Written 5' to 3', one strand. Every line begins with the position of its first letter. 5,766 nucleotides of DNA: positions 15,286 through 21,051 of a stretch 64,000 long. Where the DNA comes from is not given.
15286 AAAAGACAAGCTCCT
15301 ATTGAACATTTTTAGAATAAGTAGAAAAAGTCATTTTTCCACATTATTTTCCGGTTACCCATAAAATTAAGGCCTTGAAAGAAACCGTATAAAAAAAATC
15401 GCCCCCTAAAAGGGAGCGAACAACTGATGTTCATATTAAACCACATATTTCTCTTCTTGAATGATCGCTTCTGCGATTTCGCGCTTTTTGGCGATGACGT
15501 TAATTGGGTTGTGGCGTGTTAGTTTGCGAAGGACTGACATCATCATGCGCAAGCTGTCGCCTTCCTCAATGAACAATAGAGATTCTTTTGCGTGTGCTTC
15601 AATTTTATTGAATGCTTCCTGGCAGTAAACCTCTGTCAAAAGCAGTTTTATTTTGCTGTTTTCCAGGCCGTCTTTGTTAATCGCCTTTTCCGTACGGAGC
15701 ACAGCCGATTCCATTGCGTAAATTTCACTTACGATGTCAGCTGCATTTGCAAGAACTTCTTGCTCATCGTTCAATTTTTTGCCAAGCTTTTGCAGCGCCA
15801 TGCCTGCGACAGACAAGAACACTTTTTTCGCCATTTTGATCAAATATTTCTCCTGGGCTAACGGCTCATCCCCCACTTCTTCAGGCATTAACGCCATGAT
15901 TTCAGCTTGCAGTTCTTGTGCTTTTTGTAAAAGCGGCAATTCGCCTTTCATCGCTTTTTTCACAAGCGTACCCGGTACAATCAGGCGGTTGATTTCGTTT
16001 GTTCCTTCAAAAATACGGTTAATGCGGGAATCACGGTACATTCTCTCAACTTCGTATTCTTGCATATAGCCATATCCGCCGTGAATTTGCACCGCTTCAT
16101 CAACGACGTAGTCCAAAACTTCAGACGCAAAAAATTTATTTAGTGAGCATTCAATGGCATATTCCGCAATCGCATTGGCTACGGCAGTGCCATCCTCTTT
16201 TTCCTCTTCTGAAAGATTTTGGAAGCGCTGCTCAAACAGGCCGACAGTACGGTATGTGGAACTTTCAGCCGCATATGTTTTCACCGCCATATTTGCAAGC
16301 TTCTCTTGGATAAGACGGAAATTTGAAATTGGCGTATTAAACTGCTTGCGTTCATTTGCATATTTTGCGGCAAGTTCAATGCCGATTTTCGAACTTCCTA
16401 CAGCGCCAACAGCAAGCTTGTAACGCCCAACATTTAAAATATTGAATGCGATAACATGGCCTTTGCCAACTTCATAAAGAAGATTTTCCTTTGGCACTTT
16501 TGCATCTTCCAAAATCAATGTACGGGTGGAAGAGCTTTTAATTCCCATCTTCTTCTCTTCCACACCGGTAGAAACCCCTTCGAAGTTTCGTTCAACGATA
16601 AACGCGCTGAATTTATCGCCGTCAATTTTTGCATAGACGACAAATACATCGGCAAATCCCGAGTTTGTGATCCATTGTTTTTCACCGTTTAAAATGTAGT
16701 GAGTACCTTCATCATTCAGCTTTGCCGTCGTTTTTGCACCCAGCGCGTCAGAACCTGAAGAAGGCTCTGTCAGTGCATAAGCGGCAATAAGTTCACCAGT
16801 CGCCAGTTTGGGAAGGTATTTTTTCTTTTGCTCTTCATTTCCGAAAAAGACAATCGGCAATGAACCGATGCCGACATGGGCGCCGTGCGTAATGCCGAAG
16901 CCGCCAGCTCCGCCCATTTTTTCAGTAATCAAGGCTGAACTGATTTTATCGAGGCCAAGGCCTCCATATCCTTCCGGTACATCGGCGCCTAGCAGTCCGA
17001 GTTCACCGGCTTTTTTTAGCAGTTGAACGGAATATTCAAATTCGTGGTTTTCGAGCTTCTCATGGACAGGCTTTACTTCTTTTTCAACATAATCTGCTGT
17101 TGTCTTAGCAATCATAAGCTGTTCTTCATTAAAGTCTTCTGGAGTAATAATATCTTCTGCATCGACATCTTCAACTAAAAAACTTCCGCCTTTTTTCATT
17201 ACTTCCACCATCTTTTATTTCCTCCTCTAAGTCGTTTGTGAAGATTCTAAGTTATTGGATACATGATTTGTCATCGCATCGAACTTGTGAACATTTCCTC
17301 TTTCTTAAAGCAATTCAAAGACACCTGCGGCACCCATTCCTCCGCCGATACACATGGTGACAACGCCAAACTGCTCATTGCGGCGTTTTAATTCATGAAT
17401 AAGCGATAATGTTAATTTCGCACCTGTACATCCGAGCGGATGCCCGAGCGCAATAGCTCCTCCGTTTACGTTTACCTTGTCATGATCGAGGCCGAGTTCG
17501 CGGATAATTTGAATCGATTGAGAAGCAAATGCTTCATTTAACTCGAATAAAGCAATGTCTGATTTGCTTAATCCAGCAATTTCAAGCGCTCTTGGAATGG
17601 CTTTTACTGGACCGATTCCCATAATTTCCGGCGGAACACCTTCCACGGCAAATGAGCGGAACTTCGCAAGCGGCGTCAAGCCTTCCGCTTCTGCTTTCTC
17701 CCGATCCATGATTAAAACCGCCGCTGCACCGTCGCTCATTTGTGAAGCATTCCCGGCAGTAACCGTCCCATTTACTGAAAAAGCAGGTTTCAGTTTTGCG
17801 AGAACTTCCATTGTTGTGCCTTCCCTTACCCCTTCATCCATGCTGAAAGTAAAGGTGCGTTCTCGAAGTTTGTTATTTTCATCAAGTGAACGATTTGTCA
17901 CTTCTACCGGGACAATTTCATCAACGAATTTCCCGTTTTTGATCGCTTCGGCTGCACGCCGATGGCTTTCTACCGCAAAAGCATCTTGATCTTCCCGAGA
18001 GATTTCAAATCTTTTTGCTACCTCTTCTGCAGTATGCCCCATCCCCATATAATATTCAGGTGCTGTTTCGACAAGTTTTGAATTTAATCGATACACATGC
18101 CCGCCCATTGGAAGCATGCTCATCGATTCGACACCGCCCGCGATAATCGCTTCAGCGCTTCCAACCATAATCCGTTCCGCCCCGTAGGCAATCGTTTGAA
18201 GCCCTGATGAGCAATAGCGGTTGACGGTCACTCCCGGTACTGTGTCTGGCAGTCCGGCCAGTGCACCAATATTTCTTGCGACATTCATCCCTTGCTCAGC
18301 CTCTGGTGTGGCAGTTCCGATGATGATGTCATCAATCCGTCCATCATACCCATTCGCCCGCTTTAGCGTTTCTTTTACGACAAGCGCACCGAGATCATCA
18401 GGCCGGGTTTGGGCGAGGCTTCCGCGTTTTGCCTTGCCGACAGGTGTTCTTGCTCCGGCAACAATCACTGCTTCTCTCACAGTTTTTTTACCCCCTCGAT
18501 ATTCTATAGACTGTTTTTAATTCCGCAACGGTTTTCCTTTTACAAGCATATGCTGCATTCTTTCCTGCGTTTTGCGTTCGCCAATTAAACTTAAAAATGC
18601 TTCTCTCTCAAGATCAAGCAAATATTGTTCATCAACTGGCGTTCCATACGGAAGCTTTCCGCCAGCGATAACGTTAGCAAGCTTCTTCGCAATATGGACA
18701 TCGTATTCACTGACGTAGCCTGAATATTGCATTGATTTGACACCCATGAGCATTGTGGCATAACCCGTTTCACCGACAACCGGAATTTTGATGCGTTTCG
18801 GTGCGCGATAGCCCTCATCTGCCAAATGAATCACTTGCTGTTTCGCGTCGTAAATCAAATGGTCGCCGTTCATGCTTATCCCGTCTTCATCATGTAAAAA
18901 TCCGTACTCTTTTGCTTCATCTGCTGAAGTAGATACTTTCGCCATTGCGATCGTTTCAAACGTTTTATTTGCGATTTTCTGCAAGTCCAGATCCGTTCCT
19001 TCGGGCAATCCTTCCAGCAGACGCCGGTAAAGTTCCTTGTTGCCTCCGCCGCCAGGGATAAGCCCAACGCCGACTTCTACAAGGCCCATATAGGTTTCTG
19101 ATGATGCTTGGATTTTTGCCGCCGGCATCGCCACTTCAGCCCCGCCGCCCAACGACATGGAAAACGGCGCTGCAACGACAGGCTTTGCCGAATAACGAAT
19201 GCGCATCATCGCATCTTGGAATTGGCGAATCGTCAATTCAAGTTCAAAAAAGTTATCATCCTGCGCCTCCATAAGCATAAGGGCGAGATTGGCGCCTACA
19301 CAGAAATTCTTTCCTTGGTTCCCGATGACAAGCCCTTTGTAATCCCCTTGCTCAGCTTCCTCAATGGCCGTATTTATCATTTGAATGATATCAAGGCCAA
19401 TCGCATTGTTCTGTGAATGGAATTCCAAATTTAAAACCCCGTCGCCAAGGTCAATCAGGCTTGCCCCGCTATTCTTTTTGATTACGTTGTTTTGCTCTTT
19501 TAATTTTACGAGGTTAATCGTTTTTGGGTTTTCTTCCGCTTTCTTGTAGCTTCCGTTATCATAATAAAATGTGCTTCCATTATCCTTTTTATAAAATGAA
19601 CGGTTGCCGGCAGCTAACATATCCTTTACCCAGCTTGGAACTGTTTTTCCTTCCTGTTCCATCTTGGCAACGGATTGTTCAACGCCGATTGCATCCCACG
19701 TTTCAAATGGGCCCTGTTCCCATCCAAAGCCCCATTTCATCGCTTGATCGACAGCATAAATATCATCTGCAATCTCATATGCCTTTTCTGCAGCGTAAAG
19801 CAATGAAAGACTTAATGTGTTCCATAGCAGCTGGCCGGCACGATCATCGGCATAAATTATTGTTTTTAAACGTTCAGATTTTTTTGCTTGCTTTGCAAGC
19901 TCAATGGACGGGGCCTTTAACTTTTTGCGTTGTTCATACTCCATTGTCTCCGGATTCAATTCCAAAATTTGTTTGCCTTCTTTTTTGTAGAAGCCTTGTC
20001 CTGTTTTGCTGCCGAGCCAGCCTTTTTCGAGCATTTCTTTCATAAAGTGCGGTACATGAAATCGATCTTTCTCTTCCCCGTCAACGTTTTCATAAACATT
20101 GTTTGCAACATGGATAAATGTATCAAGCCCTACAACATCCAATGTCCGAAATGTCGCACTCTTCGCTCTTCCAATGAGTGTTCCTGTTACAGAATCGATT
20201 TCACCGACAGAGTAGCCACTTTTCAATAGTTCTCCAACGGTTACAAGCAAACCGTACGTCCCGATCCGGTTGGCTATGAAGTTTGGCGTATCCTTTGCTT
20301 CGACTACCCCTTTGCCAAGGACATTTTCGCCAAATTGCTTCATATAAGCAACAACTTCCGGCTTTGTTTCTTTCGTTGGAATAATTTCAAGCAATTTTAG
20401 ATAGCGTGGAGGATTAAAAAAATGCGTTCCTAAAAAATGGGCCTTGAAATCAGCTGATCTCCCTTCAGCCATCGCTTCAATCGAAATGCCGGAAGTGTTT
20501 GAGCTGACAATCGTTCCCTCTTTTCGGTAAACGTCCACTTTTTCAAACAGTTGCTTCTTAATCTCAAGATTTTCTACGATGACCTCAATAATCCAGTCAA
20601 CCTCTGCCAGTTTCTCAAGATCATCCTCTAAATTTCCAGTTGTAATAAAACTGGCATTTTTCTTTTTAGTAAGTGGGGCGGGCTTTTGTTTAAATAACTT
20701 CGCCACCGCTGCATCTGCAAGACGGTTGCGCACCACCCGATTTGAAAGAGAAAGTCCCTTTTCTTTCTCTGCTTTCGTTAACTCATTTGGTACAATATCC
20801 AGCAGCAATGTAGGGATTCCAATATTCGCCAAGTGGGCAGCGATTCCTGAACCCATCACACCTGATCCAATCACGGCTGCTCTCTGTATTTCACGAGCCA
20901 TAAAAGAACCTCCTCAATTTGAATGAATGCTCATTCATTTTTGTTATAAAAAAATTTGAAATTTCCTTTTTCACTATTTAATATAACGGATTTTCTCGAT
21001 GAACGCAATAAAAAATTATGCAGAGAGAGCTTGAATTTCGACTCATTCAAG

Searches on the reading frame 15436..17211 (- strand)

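Call 71: search_protein_families(library=ncbifam, proteins=[window:15436-17211:-], max_evalue=1e-10)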
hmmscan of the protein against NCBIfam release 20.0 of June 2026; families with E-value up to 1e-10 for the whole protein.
window:15436-17211:- (591 aa): 20 families
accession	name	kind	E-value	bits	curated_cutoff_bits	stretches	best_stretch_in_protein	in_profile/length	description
NF058590.1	AcCoDHFadEBacil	equivalog_domain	0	1022.7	600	1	7-591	1-586/586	acyl-CoA dehydrogenase FadE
NF042972.1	AcrlCoAredClosAcrC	equivalog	2e-87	293.3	640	1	26-415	4-375/378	acryloyl-CoA reductase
NF045552.1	GlutCoADH_Des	equivalog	4.4e-73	246.7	470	1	27-412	5-375/387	glutaryl-CoA dehydrogenase Acd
NF043006.1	CyhCrbnylCoADH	equivalog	2.3e-62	211.1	650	1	28-419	5-378/380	cyclohexane-1-carbonyl-CoA dehydrogenase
NF045652.1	ProlPCPDhRedW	equivalog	3.4e-62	210.4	650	1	37-409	10-366/376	L-prolyl-[peptidyl-carrier protein] dehydrogenase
NF053553.1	prodigi_MBC_PigA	equivalog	5.6e-60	203.4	500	1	28-412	6-375/381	prodigiosin MBC biosynthesis dehydrogenase PigA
NF042439.1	SulpropCoADesulf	equivalog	6.1e-51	173.3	600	1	40-419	6-373/379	3-sulfinopropanoyl-CoA desulfinase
NF052270.1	Staph_DH_FadE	equivalog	5.5e-49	166.9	600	1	109-416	106-393/400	acyl-CoA dehydrogenase FadE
NF008997.0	PRK12341.1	equivalog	3.2e-47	161.4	537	1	29-418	7-378/382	acyl-CoA dehydrogenase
NF002885.1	PRK03354.1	equivalog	7.7e-47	160.1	540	1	27-412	5-369/378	crotonobetainyl-CoA dehydrogenase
TIGR03207.1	cyc_hxne_CoA_dh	equivalog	5.4e-35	120.8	575.35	1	28-412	2-367/372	cyclohexanecarboxyl-CoA dehydrogenase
NF007000.1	PRK09463.1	subfamily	1.1e-32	113.3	600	1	55-410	64-428/726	acyl-CoA dehydrogenase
NF009586.0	PRK13026.1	subfamily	3.8e-25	88.3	608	1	63-410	115-463/777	acyl-CoA dehydrogenase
TIGR03203.1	pimD_small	equivalog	3e-21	76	652.7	1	52-401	30-362/378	pimeloyl-CoA dehydrogenase small subunit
TIGR03204.1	pimC_large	equivalog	3.6e-21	75.5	623.85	1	76-412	57-388/395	pimeloyl-CoA dehydrogenase large subunit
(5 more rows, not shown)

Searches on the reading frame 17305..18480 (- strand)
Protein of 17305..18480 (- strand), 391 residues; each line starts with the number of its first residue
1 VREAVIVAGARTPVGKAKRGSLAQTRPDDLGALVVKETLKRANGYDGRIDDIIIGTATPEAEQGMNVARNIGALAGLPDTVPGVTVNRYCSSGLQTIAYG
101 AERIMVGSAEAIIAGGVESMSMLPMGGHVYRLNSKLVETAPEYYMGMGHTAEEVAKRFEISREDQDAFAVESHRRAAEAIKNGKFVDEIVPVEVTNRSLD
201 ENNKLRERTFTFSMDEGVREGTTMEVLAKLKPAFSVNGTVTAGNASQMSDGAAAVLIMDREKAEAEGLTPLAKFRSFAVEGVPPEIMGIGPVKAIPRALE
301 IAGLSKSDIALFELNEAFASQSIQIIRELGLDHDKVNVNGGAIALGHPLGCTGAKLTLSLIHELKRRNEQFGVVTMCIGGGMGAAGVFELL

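Call 71: search_protein_families(library=ncbifam, proteins=[window:17305-18480:-], max_evalue=1e-10)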
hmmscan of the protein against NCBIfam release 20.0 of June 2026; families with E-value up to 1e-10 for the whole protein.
window:17305-18480:- (391 aa): 32 families (the best 25 are shown)
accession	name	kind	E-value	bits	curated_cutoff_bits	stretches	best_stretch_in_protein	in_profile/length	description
NF005805.0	PRK07661.1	equivalog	7.5e-228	756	633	1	1-391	1-391/391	acetyl-CoA C-acetyltransferase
NF006553.0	PRK09052.1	equivalog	1.9e-157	524.4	567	1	2-390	6-398/399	acetyl-CoA C-acyltransferase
TIGR01930.1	AcCoA-C-Actrans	subfamily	1.4e-140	468.7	240.55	1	6-389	1-385/385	acetyl-CoA C-acyltransferase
NF005494.0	PRK07108.1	equivalog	3.7e-134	447.5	615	1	1-391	1-392/392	acetyl-CoA C-acyltransferase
NF006510.0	PRK08947.1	equivalog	3.2e-121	404.9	519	1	1-389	1-385/387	acetyl-CoA C-acyltransferase FadA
NF005890.0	PRK07851.1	equivalog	5.3e-120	401.1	580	2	137-390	163-404/406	acetyl-CoA C-acetyltransferase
NF006552.0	PRK09051.1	subfamily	7.1e-115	384.4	565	1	1-389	3-393/395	beta-ketothiolase BktB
NF004853.0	PRK06205.1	subfamily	5.4e-110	368.2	551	2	145-389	159-401/404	acetyl-CoA C-acetyltransferase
TIGR02445.1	fadA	equivalog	1.7e-109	366.3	591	1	4-389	2-383/385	acetyl-CoA C-acyltransferase FadA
NF042999.1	bketothiol_BktB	equivalog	4.2e-107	358.8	725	1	2-390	3-393/394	beta-ketothiolase BktB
NF004206.0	PRK05656.1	subfamily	1.7e-106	356.6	688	1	1-385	1-387/392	acetyl-CoA C-acetyltransferase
NF006551.0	PRK09050.1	subfamily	3.5e-106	355.6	605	1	1-389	1-399/401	3-oxoadipyl-CoA thiolase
TIGR02430.1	pcaF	equivalog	6.7e-106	354.7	597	1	2-389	1-398/400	3-oxoadipyl-CoA thiolase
NF006090.0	PRK08242.1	equivalog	9.1e-102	341.2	514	2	237-389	248-400/402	acetyl-CoA C-acetyltransferase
NF006001.0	PRK08131.1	equivalog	7.8e-100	334.6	622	2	146-389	161-398/401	3-oxoadipyl-CoA thiolase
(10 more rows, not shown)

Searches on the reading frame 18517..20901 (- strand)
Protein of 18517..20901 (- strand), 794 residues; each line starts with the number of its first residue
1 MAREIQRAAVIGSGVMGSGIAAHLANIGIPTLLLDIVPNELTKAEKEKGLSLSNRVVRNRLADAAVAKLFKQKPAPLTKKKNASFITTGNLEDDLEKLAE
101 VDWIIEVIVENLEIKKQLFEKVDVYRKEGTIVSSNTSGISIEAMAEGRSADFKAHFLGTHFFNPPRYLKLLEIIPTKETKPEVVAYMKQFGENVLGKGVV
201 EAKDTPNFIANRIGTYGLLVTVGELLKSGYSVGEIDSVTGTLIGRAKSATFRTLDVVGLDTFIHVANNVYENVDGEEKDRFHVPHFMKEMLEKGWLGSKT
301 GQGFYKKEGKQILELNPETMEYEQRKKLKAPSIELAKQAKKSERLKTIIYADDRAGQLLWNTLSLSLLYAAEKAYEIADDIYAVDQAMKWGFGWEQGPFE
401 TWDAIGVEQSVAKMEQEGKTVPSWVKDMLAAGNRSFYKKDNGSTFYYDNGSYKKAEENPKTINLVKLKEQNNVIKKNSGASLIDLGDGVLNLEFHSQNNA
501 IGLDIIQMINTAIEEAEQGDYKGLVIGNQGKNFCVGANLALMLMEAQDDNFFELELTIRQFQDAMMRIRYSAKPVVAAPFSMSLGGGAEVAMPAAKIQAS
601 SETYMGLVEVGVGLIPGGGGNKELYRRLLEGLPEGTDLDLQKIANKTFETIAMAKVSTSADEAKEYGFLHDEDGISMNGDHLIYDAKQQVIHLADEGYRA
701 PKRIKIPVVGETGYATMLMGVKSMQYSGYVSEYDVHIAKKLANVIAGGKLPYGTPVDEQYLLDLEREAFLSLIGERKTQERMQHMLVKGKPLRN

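Call 71: search_protein_families(library=ncbifam, proteins=[window:18517-20901:-], max_evalue=1e-10)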
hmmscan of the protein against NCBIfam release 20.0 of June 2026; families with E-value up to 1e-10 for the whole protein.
window:18517-20901:- (794 aa): 32 families (the best 25 are shown)
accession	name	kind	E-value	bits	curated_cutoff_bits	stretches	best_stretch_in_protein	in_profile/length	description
NF052272.1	Staph_FadB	exception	9.1e-189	629.2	999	1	5-794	3-752/752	3-hydroxyacyl-CoA dehydrogenase/crotonase FadB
NF008727.0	PRK11730.1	equivalog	1.1e-54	185.9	870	2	2-309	310-594/717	fatty acid oxidation complex subunit alpha FadB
NF006124.0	PRK08268.1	subfamily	8.2e-54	183.4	508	1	2-347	4-325/507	3-hydroxyacyl-CoA dehydrogenase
NF008363.0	PRK11154.1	equivalog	8.5e-51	172.9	869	2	2-308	306-587/708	fatty acid oxidation complex subunit alpha FadJ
NF005875.0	PRK07819.1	subfamily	1.2e-48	166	319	1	2-306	2-285/287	3-hydroxybutyryl-CoA dehydrogenase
NF004474.0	PRK05808.1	subfamily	2.6e-45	154.9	408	1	4-306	2-281/283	3-hydroxybutyryl-CoA dehydrogenase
TIGR02441.1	fa_ox_alpha_mit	equivalog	1.4e-44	152.3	964.65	1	3-331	333-639/737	fatty acid oxidation complex subunit alpha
TIGR02437.1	FadB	equivalog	3.4e-44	151.3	933.55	1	2-309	310-598/714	fatty acid oxidation complex subunit alpha FadB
NF005715.0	PRK07530.1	equivalog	3.7e-42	144.7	420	1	4-310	3-286/292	3-hydroxybutyryl-CoA dehydrogenase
TIGR02279.1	PaaC-3OHAcCoADH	equivalog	1e-41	143.3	669.4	1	5-308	5-286/503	3-hydroxyacyl-CoA dehydrogenase PaaH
TIGR02440.1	FadJ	equivalog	4.2e-41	141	968.45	1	2-307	301-581/699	fatty acid oxidation complex subunit alpha FadJ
NF006143.0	PRK08293.1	equivalog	9.9e-40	136.6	312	1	4-307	3-287/291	3-hydroxyacyl-CoA dehydrogenase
NF004699.0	PRK06035.1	equivalog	1.4e-39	136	500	1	4-300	2-278/294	3-hydroxyacyl-CoA dehydrogenase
NF006722.0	PRK09260.1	equivalog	4.1e-35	121.4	429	1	5-310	2-284/289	3-hydroxyacyl-CoA dehydrogenase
NF042925.1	FHMPC_DH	equivalog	8.2e-35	120.6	500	1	7-318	2-291/304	5-formyl-3-hydroxy-2-methylpyridine 4-carboxylate 5-dehydrogenase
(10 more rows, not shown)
